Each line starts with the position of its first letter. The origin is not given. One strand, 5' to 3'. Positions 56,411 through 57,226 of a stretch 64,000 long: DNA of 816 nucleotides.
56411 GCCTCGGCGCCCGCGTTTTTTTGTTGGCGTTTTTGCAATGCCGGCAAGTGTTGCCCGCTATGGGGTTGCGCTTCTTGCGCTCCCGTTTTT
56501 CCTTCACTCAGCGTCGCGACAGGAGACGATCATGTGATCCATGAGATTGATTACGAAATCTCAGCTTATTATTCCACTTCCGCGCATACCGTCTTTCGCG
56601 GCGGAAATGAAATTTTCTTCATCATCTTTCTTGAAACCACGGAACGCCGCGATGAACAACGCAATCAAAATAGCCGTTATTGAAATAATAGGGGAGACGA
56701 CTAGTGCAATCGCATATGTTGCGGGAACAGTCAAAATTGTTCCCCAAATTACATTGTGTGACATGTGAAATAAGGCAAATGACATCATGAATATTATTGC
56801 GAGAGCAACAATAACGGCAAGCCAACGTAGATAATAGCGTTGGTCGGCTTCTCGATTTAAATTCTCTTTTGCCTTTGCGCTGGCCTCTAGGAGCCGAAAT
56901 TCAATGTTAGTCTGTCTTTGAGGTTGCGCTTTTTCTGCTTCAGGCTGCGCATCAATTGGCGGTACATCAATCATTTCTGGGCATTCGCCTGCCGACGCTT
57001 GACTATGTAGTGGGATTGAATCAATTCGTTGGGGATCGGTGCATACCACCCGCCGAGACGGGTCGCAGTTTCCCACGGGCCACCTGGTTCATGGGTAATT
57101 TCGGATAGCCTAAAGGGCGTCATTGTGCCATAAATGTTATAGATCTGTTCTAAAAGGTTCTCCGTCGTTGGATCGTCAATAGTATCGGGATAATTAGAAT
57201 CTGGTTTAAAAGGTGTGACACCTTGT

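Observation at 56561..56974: Candidate toxin has no recognisable domain: hydrophilic N-terminal head plus 2-3 TM helices and a charged KKDDEEN tail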

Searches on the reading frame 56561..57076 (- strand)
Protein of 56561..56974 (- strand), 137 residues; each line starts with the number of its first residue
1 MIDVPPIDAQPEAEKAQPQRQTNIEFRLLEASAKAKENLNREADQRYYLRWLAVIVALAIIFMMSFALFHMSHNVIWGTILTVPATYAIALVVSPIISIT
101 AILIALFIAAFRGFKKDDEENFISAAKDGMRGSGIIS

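Call 3: search_protein_families(library=pfam, proteins=[window:56561-56974:-, window:56561-57076:-], max_evalue=1)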
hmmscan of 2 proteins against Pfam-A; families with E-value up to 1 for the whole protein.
window:56561-56974:- (137 aa): 5 families
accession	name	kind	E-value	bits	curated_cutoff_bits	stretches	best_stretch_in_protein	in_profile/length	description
PF20990.2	DUF2207_C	-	0.021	15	33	1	36-108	123-181/247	Predicted membrane protein (DUF2207) C-terminal domain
PF09489.15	CbtB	-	0.023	15.3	27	1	46-74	9-37/51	Probable cobalt transporter subunit (CbtB)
PF12420.13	DUF3671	-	0.24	11.2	34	1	45-116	157-214/223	Fam-L, Fam-M like protein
PF07787.17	TMEM43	-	0.26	11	23.3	1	28-107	163-246/250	Transmembrane protein 43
PF00122.25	E1-E2_ATPase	-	0.73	9.8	28.1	0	26-110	98-175/181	E1-E2 ATPase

window:56561-57076:- (171 aa): 3 families
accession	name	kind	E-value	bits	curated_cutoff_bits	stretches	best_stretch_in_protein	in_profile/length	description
PF20990.2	DUF2207_C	-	0.036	14.2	33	1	70-141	123-180/247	Predicted membrane protein (DUF2207) C-terminal domain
PF09489.15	CbtB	-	0.044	14.4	27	0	82-108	11-37/51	Probable cobalt transporter subunit (CbtB)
PF12420.13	DUF3671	-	0.49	10.3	34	1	79-150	157-214/223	Fam-L, Fam-M like protein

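Call 5: search_protein_families(library=ncbifam, proteins=[window:56561-56974:-], max_evalue=1)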
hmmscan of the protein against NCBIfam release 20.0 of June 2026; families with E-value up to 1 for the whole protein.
window:56561-56974:- (137 aa): 4 families
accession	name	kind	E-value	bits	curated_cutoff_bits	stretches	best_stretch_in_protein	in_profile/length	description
NF045849.1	ICE_MMCAP2_0565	equivalog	0.028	14.1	40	1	83-120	10-47/80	Mbov_0395 family pilin-like conjugal transfer protein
NF046000.1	MAG1210_fam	subfamily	0.044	12.4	275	1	33-104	53-116/550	MAG1210 family protein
NF033218.1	anchor_AmaP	equivalog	0.21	11.3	55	1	36-70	37-71/166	alkaline shock response membrane anchor protein AmaP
NF033634.1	SLATT_1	domain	0.61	10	41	0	41-90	19-67/132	SLATT domain-containing protein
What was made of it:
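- On Known defence-system membrane effectors (RosmerTA RmrT, SLATT, S_4TM and others): SLATT_1 scores E 0.61 and 10 bits against a 41-bit cut-off (call 5).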

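Call 6: search_protein_families(library=phrogs, proteins=[window:56561-56974:-], max_evalue=1)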
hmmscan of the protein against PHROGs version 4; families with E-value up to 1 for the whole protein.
window:56561-56974:- (137 aa): 6 families
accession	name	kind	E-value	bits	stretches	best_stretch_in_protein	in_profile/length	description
phrog_18979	-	unknown function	0.0019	19.4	1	59-120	18-73/82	-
phrog_25359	-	unknown function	0.017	16.2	1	41-121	6-86/94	-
phrog_26834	-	unknown function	0.045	14.8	1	36-103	18-83/94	-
phrog_25992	-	unknown function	0.1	13.8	1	49-94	40-83/120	-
phrog_21897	-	unknown function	0.11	13.3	1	36-64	27-55/60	-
phrog_24120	-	unknown function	0.37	11.9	0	51-72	7-28/40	-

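Call 7: search_protein_families(library=padloc, proteins=[window:56561-56974:-], max_evalue=1)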
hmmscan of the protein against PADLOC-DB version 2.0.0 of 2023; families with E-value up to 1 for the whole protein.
window:56561-56974:- (137 aa): 0 families
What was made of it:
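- Neither gene hits a PADLOC defence model (call 7).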

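Call 8: find_homologous_proteins(query=window:56561-56974:-, max_evalue=0.01)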
Query window:56561-56974:- (137 aa): 23 proteins with E <= 0.01 among 75 candidates.
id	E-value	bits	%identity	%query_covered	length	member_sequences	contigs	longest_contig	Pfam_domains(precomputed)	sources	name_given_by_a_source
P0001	1.1e-81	289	100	100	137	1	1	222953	-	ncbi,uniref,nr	ncbi:hypothetical protein [Rhodobium gokarnense]|uniref:Membrane protein n=1 Tax=Rhodobium gokarnens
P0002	5.1e-47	177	61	99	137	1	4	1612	-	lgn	-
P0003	4.2e-40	154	56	94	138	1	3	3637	-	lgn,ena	-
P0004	2.2e-33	133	57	77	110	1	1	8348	-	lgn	-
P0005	8.0e-31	124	48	100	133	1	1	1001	-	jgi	jgi:hypothetical protein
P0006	1.4e-29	120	47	93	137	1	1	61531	-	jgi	jgi:hypothetical protein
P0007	4.3e-29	119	46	98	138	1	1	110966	-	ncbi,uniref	ncbi:hypothetical protein ACGYK3_13975 [Sulfitobacter sp. 1A05707]|uniref:hypothetical protein n=1 T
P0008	1.0e-28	118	48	98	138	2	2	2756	-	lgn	-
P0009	2.4e-28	116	48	98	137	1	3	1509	-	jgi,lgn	jgi:hypothetical protein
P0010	6.8e-27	112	48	96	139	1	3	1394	-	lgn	-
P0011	2.4e-26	110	49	98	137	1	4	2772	-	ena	-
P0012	2.6e-26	110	49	96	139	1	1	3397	-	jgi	jgi:hypothetical protein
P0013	3.4e-26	110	47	93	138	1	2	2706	-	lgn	-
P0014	3.8e-26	109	46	93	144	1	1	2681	-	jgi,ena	-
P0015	3.9e-26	109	47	96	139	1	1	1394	-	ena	-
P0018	2.7e-25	107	45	93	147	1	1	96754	-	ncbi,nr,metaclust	ncbi:hypothetical protein A8B75_11660 [Sphingomonadales bacterium EhC05]|nr:hypothetical protein A8B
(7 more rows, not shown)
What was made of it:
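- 56561..56974 (-): CDS of the candidate PanT-type membrane toxin (137 aa plus stop). 100% identical to a Rhodobium gokarnense hypothetical protein (call 8).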

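Call 11: find_encoding_contigs(protein=P0007, flank=4000, max_places=2)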
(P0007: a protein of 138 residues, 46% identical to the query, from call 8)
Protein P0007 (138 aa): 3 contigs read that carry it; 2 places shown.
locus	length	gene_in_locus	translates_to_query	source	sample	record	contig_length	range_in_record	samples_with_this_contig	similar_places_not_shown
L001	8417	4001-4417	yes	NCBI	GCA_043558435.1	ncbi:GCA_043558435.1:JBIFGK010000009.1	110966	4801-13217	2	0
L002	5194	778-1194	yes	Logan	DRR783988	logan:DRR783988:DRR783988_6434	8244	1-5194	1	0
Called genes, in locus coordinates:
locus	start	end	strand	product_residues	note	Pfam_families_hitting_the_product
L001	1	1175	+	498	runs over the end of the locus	-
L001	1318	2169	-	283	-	-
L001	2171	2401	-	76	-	PF20075:DUF6471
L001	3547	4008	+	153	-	PF13274:SocA_Panacea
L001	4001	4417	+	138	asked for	-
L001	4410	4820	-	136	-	-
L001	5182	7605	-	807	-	PF13289:SIR2_2, PF00069:Pkinase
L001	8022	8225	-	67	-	-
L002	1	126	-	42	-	?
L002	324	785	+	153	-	PF13274:SocA_Panacea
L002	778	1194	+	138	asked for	-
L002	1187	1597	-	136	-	-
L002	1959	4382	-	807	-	PF13289:SIR2_2, PF00069:Pkinase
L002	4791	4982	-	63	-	-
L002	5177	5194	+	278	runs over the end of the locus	-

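Call 12: find_encoding_contigs(protein=P0018, flank=4000, max_places=2)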
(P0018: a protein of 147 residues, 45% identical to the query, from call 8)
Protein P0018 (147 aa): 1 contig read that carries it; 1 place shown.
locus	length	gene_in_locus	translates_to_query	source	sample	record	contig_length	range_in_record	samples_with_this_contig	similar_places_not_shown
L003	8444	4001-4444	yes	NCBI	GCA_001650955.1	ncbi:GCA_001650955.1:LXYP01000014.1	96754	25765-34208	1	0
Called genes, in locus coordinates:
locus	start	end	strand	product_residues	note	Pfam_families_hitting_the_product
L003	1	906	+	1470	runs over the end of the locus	-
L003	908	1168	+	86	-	-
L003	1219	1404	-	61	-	-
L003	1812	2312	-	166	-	PF15956:DUF4760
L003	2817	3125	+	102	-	-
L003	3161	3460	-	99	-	-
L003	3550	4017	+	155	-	PF13274:SocA_Panacea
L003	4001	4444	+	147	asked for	-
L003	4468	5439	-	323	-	PF10546:P63C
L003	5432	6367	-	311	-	PF12762:DDE_Tnp_IS1595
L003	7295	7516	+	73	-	-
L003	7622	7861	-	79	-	-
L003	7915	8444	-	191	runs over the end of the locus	-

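Call 13: find_encoding_contigs(protein=P0006, flank=4000, max_places=2)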
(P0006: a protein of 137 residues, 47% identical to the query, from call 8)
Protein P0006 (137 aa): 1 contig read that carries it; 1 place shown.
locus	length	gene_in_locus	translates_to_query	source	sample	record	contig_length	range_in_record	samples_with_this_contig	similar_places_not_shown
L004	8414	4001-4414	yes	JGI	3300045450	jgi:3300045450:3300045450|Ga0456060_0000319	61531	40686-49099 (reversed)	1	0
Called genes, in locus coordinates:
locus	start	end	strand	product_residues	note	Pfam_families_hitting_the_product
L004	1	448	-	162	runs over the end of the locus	-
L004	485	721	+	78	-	-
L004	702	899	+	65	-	-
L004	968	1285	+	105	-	PF00717:Peptidase_S24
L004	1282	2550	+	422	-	PF00817:IMS, PF11798:IMS_HHH (faint), PF11799:IMS_C, PF13438:DUF4113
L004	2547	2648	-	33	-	-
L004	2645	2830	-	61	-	PF22284:DUF6961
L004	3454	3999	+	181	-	PF13274:SocA_Panacea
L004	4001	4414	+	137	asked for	-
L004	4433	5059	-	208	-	PF02586:SRAP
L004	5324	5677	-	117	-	-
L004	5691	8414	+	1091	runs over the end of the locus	-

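Call 19: search_dna_similar(query=window:56561-56974:-, collection=phages, mode=protein, max_evalue=10, max_rows=20)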
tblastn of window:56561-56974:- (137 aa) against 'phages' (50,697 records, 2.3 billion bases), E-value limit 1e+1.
Records with a match: 1; places in all: 1; records where one place covers at least 80% of the query: 0.
Best place of each record, by identity: <60% 1.
By first word of the organism name: Microviridae 1.
By host as written in the record: - 1.
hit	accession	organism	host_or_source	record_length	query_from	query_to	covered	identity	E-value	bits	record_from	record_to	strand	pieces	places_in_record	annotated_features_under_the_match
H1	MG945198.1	Microviridae sp.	yak feces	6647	49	80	23%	40.6%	6e+0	32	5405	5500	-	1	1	similar to hypothetical protein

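Call 20: search_dna_similar(query=window:56561-56974:-, collection=plasmids, mode=protein, max_evalue=1, max_rows=20)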
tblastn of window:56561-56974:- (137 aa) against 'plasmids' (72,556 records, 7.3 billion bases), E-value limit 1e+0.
No match.

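Call 27: search_protein_representatives(alignment_id=A1)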
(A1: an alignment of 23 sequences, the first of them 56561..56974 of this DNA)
Query: 23 sequences, 140 profile positions. Proteins with E-value up to 0.001 (for the whole library): 280; up to 1e-10: 148; up to 1e-30: 23. The best 150 are listed.
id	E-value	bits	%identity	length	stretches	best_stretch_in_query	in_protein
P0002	1.7e-54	199.7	-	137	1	4-139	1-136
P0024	1.8e-50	186.7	-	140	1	1-140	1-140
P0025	2.9e-47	176.2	-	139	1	6-139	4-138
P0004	4.9e-46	172.3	-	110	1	31-139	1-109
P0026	2.4e-45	170.1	-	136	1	4-139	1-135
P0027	8.7e-42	158.5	-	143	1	4-139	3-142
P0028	1.8e-39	151.0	-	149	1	4-136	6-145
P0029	2.9e-39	150.3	-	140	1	5-139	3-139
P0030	1.3e-37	144.9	-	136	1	4-137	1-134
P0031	2.7e-36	140.7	-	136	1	5-135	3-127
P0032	3.2e-35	137.2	-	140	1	4-139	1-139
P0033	3.6e-34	133.8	-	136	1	6-133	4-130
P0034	9.5e-34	132.5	-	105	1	36-135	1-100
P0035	2.0e-33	131.4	-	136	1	5-138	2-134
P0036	5.2e-33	130.1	-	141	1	5-137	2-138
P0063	8.4e-26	106.7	-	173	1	18-133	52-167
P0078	4.6e-23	97.8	-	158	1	7-127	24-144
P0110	1.5e-19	86.5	-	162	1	25-127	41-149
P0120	6.2e-18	81.2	-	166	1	17-130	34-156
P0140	9.6e-15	70.9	-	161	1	27-124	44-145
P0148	4.3e-13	65.5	-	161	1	25-129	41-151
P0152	2.3e-12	63.1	-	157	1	25-127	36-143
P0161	1.9e-11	60.2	-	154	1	28-136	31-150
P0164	4.2e-11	59.1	-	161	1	21-129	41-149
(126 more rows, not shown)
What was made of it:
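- Checked: A profile search finds 280 clusters (50% identity) with E <= 1e-3, and 148 of them have E <= 1e-10 (call 27).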

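Call 29: find_related_loci(query=A1, collection=genome_contigs, flank=3000)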
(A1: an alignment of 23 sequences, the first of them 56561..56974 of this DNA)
Query A1 (137 aa) in genome_contigs; peptide patterns used: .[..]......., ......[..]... (x = any residue, [..] = any of these).
65 stretches matched a pattern; 6 encode a relative of the query (tblastn E <= 1e-3); 6 distinct loci.
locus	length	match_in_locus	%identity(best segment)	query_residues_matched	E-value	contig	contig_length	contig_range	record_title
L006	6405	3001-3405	46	4-136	4e-36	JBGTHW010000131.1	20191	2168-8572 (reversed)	MAG: Parasphingopyxis sp. isolate JTS-RE249 k141_6976469, whole genome shotgun sequence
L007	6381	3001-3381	49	4-134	4e-36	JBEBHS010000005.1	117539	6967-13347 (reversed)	MAG: Sphingopyxis sp. isolate SF1_2_4 NODE_109_length_117539_cov_31.542021, whole genome shotgun sequence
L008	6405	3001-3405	45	1-137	7e-36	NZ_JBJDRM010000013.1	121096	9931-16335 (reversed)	Sphingobium sp. ZW T5_29 ZW_T5_29_contig_013, whole genome shotgun sequence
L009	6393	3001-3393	45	4-131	8e-33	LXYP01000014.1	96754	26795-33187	Sphingomonadales bacterium EhC05 A9_Contig21, whole genome shotgun sequence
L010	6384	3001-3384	45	2-133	2e-32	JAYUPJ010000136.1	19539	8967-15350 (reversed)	MAG: Sphingomonadales bacterium isolate GL106_UP_metabat_85 GL106_UP_metabat_85_135, whole genome shotgun sequence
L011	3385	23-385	39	19-137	5e-19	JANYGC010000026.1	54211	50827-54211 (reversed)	MAG: Sphingomonadaceae bacterium isolate 340R_metabinner_27_sub 340R_k141_281061, whole genome shotgun sequence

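Call 37: find_homologous_proteins(query=A3, max_evalue=0.001)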
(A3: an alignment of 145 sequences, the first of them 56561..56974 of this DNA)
Query A3 (145 sequences) (137 aa, profile of the alignment): 28 proteins with E <= 0.001 among 8000 candidates.
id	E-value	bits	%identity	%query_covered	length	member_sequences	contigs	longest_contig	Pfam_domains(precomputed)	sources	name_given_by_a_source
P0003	1.6e-47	179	56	94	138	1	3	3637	-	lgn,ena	-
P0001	4.5e-45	171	100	100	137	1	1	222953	-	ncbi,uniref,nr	ncbi:hypothetical protein [Rhodobium gokarnense]|uniref:Membrane protein n=1 Tax=Rhodobium gokarnens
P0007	3.5e-43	165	46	98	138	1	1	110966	-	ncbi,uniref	ncbi:hypothetical protein ACGYK3_13975 [Sulfitobacter sp. 1A05707]|uniref:hypothetical protein n=1 T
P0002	8.2e-43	163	61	99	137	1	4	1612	-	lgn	-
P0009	1.3e-42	163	48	98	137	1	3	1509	-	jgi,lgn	jgi:hypothetical protein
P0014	1.7e-42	162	46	93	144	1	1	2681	-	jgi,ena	-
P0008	1.3e-41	159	48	98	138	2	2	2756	-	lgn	-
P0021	5.1e-41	158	43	98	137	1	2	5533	-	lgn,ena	-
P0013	5.7e-41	157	47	93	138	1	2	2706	-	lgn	-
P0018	2.8e-40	155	45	93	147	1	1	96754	-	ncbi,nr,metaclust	ncbi:hypothetical protein A8B75_11660 [Sphingomonadales bacterium EhC05]|nr:hypothetical protein A8B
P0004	6.7e-40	154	57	77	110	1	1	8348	-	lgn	-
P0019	9.6e-40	153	49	98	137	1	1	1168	-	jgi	jgi:hypothetical protein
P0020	1.8e-39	153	47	98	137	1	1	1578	-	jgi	jgi:hypothetical protein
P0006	6.8e-39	151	47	93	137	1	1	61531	-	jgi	jgi:hypothetical protein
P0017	1.7e-38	149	49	85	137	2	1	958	-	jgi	jgi:hypothetical protein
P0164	7.3e-25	105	28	77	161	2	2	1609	-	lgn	-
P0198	8.8e-25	105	32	46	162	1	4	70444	-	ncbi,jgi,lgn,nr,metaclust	ncbi:MAG: hypothetical protein A2092_17740 [Rhodobacteraceae bacterium GWE1_64_9]|nr:MAG: hypothetic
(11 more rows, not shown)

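Call 41: find_encoding_contigs(protein=P0198, flank=3000, max_places=3)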
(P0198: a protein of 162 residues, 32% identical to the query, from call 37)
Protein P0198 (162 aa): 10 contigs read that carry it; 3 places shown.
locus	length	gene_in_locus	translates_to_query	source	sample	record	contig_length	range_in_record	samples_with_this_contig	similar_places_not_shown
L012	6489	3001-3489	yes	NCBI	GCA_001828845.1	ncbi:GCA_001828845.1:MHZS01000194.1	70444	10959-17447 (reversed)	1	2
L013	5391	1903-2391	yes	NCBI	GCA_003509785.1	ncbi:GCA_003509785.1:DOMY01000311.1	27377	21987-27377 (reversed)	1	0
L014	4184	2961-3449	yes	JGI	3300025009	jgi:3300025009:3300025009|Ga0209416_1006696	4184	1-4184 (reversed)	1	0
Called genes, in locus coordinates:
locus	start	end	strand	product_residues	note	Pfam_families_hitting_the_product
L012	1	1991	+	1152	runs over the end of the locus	PF02463:SMC_N, PF13175:AAA_15 (weak), PF13304:AAA_21 (weak), PF13476:AAA_23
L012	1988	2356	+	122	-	-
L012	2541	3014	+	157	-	PF13274:SocA_Panacea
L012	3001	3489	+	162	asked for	-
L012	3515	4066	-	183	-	-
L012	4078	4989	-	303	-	PF03186:CobD_Cbib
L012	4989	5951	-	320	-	PF00155:Aminotran_1_2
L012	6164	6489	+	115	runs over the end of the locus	-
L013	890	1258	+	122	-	-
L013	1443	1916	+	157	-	PF13274:SocA_Panacea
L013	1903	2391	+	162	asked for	-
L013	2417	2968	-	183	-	-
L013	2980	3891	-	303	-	PF03186:CobD_Cbib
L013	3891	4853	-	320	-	PF00155:Aminotran_1_2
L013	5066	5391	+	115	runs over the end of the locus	-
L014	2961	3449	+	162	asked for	-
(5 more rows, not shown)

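Call 42: find_encoding_contigs(protein=P0164, flank=3000, max_places=2)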
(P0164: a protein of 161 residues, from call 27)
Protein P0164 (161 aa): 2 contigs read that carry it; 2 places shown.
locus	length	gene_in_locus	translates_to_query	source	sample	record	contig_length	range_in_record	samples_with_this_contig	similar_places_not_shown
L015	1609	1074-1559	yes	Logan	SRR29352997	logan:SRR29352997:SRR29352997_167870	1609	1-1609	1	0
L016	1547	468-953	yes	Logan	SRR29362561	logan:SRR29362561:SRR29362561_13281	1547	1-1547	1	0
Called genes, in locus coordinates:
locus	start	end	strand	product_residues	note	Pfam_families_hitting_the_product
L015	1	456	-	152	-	?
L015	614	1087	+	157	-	PF13274:SocA_Panacea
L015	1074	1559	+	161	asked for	-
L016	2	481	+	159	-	?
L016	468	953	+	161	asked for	-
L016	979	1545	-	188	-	?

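Call 45: search_dna_similar(query=P0198, collection=plasmids, mode=protein, max_evalue=1, max_rows=20)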
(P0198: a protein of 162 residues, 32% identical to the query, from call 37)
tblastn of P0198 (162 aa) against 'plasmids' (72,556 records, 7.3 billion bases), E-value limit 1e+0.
No match.

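Call 46: search_dna_similar(query=P0198, collection=phages, mode=protein, max_evalue=1, max_rows=20)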
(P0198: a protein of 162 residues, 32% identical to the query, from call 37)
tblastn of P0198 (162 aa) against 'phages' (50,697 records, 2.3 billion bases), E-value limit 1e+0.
Records with a match: 1; places in all: 1; records where one place covers at least 80% of the query: 0.
Best place of each record, by identity: <60% 1.
By first word of the organism name: Paracoccus 1.
By host as written in the record: Paracoccus sulfuroxidans JCM 14013 1.
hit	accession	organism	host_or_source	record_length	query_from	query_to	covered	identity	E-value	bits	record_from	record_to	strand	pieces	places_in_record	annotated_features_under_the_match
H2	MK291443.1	Paracoccus phage vB_PsuS_Psul1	Paracoccus sulfuroxidans JCM 14013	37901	34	141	67%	39.1%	1e-9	61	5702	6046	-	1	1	hypothetical protein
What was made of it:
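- Tried and rejected: Against phages, the window protein itself found nothing meaningful, and the distant member P0198 found only Paracoccus phage Psul1 (calls 19, 20, 45, 46).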

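Call 47: get_annotated_region(hit=H2, flank=3000)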
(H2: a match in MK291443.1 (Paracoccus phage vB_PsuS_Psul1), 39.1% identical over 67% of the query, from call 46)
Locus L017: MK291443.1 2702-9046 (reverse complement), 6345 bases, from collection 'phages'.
description: Paracoccus phage vB_PsuS_Psul1, complete genome.
organism: Paracoccus phage vB_PsuS_Psul1 (NCBI taxid 2500569)
taxonomy: Viruses; Duplodnaviria; Heunggongvirae; Uroviricota; Caudoviricetes
host: Paracoccus sulfuroxidans JCM 14013; source: -; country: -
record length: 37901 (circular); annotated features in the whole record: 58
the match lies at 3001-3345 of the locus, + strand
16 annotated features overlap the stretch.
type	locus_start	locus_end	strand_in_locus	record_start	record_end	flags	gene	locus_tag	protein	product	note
CDS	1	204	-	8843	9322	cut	-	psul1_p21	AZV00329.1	putative replication protein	-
CDS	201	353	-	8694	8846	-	-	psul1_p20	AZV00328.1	hypothetical protein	-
CDS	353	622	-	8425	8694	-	-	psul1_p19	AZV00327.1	hypothetical protein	-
CDS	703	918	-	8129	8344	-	-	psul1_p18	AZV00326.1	Cro-like protein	-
CDS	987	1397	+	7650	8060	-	-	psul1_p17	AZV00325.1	CI-like repressor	XRE-family transcriptional regulator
CDS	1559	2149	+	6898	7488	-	-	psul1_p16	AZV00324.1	hypothetical protein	-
CDS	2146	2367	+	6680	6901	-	-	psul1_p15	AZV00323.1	hypothetical protein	-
CDS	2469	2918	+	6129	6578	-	-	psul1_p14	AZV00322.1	hypothetical protein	-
CDS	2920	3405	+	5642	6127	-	-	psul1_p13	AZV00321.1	hypothetical protein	-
CDS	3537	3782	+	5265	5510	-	-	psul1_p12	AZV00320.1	hypothetical protein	-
CDS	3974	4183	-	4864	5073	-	-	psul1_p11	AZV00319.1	hypothetical protein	-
CDS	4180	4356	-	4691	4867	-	-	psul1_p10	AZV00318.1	hypothetical protein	-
CDS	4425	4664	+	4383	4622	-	-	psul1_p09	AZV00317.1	hypothetical protein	-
CDS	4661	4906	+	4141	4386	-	-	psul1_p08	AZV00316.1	hypothetical protein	-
CDS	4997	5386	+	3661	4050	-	-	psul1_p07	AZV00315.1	hypothetical protein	-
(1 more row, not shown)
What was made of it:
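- Closest known: Lambda RexA/RexB, and small type I/V membrane toxins. Same: For Rex, a cytoplasmic partner and a prophage location next to the repressor gene resemble the Paracoccus phage copy (call 47).
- Copies sit in the lysogeny module of Paracoccus phage Psul1, on the same strand and downstream of the CI-like repressor (call 47).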

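Call 48: search_protein_families(library=pfam, alignment_id=A3, max_evalue=0.05)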
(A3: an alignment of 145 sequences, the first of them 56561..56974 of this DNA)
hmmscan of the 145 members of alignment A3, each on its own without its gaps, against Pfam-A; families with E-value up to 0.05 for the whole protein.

A. member 1, window:56561-56974:- (137 aa): 2 families
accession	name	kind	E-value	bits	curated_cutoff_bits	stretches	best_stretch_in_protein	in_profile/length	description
PF20990.2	DUF2207_C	-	0.021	15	33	1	36-108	123-181/247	Predicted membrane protein (DUF2207) C-terminal domain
PF09489.15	CbtB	-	0.023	15.3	27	0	46-74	9-37/51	Probable cobalt transporter subunit (CbtB)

B. families by the number of members that match (of 145 scanned): 128 families (the first 25 are shown)
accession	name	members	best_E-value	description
PF20990.2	DUF2207_C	33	0.001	Predicted membrane protein (DUF2207) C-terminal domain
PF00122.25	E1-E2_ATPase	16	1.7e-05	E1-E2 ATPase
PF05656.20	DUF805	12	0.00027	Protein of unknown function (DUF805)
PF07332.16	Phage_holin_3_6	9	0.00042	Putative Actinobacterial Holin-X, holin superfamily III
PF07787.17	TMEM43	9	0.0062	Transmembrane protein 43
PF25592.1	DUF7937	8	6.6e-05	Domain of unknown function (DUF7937)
PF19592.4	DUF6097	8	0.00049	Family of unknown function (DUF6097)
PF06687.17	SUR7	8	0.0025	SUR7/PalI family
PF00420.29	Oxidored_q2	6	0.003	NADH-ubiquinone/plastoquinone oxidoreductase chain 4L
PF11026.13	DUF2721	4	0.00062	Protein of unknown function (DUF2721)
PF01769.21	MgtE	4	0.0041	Divalent cation transporter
PF12698.13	ABC2_membrane_3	3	0.00065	ABC-2 family transporter protein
PF06024.17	Orf78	3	0.0024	Orf78 (ac78)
PF04290.18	DctQ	3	0.0048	Tripartite ATP-independent periplasmic transporters, DctQ component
PF19658.4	DUF6161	3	0.0055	Family of unknown function (DUF6161)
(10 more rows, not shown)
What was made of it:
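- On Holins (for example Pfam Phage_holin_3_6): Nine of 145 relatives give sub-threshold hits, best E 4e-4 (call 48).
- Nine of 145 family members give weak sub-threshold hits to Phage_holin_3_6 (best E 4e-4; call 48). The holin hits are below Pfam's threshold and sit among many other generic transmembrane-hairpin hits, such as DUF2207_C, E1-E2_ATPase and DUF805 (call 48).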

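Call 49: search_protein_families(library=phrogs, alignment_id=A3, max_evalue=0.001)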
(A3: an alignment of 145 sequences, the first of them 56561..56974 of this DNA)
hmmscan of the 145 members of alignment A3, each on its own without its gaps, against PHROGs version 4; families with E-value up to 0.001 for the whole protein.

A. member 1, window:56561-56974:- (137 aa): 0 families

B. families by the number of members that match (of 145 scanned): 5 families
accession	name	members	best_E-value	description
phrog_25359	-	1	1.2e-05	-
phrog_1544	-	1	0.0002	-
phrog_2169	-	1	0.00049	membrane protein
phrog_2720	-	1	0.00076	-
phrog_950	-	1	0.00096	-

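Call 52: search_protein_families(library=pfam, proteins=[L017:2469-2918:+, L017:2920-3405:+, L017:1559-2149:+], max_evalue=0.01)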
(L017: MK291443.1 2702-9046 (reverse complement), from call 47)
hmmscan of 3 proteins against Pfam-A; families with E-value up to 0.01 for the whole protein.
L017:2469-2918:+ (149 aa): 1 family
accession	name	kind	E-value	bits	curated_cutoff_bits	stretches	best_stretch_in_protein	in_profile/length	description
PF13274.11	SocA_Panacea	-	1.1e-16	62.2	25.7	1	27-119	1-112/113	Antitoxin SocA-like, Panacea domain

L017:2920-3405:+ (161 aa): 0 families

L017:1559-2149:+ (196 aa): 2 families
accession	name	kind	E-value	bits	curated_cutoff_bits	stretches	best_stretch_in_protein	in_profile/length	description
PF09534.15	Trp_oprn_chp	-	0.0018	18.6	29.6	1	36-159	46-160/180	Tryptophan-associated transmembrane protein (Trp_oprn_chp)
PF06772.16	LtrA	-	0.0067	16.1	31.9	1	27-134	52-157/356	Bacterial low temperature requirement A protein (LtrA)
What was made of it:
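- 56450..57700 (.): Low-GC islet carrying only the PanA-toxin pair. It lies between a BA14K-like gene (55784-56359, + strand) and a NUDIX (RppH-like) gene (57775-58425, - strand). Flanking genes identified by Pfam (call 52).
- Copies lie in Paracoccus phage vB_PsuS_Psul1, downstream of the CI-like repressor (calls 46, 47, 52).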
